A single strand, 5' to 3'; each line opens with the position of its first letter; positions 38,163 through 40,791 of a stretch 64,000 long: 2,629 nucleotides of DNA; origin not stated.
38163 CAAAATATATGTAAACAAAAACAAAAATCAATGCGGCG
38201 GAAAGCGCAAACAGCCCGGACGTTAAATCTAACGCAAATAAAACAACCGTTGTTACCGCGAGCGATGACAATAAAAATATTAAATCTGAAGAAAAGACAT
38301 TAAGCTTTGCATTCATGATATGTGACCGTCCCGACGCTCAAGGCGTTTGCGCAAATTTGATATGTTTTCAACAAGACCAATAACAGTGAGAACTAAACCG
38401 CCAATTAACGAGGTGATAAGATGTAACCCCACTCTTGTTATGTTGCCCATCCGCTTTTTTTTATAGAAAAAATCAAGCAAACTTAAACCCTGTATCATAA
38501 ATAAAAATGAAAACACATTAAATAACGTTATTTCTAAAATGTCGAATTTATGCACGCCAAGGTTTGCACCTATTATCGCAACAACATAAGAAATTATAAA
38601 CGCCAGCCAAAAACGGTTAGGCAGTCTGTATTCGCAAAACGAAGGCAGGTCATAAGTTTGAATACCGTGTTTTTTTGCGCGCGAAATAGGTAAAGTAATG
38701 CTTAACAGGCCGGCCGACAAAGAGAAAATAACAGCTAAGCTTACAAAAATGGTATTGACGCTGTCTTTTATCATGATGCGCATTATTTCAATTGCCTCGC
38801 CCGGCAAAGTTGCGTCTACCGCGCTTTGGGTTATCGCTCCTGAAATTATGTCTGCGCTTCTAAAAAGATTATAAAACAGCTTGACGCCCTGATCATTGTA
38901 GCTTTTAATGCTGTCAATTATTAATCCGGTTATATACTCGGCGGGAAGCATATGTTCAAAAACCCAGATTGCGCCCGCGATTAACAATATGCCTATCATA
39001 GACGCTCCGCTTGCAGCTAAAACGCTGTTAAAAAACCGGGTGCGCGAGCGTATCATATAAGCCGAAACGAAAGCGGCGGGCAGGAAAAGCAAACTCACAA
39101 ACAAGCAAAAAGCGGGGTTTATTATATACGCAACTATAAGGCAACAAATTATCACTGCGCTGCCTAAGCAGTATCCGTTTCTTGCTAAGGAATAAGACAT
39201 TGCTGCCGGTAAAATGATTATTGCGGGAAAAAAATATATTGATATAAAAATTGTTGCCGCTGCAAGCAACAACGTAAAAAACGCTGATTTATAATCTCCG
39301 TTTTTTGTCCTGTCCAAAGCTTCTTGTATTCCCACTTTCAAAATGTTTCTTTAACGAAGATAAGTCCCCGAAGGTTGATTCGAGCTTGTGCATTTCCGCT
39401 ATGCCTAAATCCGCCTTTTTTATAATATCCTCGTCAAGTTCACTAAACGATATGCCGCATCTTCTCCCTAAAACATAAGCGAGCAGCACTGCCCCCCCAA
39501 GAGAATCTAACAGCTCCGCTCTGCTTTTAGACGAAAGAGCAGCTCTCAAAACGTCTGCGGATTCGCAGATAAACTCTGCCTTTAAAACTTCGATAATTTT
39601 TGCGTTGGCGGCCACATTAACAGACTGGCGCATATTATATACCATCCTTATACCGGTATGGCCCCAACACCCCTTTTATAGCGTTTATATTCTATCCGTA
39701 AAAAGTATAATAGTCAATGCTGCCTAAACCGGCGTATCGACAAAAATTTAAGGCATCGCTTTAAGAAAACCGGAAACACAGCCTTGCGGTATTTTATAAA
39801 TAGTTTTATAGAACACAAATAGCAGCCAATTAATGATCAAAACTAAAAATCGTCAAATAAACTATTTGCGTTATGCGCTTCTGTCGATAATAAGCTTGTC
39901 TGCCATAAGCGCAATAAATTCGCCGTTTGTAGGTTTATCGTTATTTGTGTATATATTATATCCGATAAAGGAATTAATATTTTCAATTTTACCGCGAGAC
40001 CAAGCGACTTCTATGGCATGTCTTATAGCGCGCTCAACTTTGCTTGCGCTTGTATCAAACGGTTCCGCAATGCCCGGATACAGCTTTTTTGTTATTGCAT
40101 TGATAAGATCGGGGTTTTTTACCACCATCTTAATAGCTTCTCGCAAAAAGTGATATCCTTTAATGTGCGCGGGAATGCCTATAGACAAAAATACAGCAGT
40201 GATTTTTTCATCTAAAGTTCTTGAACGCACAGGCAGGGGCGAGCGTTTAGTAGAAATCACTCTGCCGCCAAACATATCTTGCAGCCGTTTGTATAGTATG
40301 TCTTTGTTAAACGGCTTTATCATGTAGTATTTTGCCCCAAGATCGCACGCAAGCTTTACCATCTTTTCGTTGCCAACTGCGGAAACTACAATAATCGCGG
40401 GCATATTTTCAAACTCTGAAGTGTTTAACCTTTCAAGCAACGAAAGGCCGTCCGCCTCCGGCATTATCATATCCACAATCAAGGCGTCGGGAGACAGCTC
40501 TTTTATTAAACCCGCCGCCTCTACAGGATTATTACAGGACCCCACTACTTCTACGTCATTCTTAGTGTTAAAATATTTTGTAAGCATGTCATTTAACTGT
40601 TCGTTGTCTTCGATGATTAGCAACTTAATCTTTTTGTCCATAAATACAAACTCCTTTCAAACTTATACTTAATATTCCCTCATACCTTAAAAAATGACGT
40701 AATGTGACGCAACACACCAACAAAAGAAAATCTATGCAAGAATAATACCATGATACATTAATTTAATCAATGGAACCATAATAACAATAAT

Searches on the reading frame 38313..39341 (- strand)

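Call 32: search_protein_families(library=pfam, proteins=[window:38313-39341:-], max_evalue=0.00001)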
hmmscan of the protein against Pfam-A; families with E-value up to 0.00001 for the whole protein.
window:38313-39341:- (342 aa): 1 family
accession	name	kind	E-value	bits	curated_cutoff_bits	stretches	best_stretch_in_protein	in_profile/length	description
PF09991.14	DUF2232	-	3.4e-21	76.1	27.8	1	23-320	3-281/290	Predicted membrane protein (DUF2232)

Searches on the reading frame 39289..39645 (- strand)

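Call 32: search_protein_families(library=pfam, proteins=[window:39289-39645:-], max_evalue=0.00001)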
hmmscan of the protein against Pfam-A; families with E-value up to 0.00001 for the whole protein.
window:39289-39645:- (118 aa): 1 family
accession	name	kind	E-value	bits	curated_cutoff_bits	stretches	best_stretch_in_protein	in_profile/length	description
PF12643.12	MazG-like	-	1.3e-20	73.9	27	1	12-95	2-85/85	MazG-like family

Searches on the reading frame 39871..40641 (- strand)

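Call 32: search_protein_families(library=pfam, proteins=[window:39871-40641:-], max_evalue=0.00001)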
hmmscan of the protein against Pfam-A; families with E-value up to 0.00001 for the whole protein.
window:39871-40641:- (256 aa): 2 families
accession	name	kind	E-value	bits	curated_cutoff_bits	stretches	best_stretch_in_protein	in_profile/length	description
PF08769.17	Spo0A_C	-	2.5e-40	137.1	25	1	147-250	1-104/104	Sporulation initiation factor Spo0A C terminal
PF00072.30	Response_reg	-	3.3e-21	76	30.2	1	8-120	2-110/111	Response regulator receiver domain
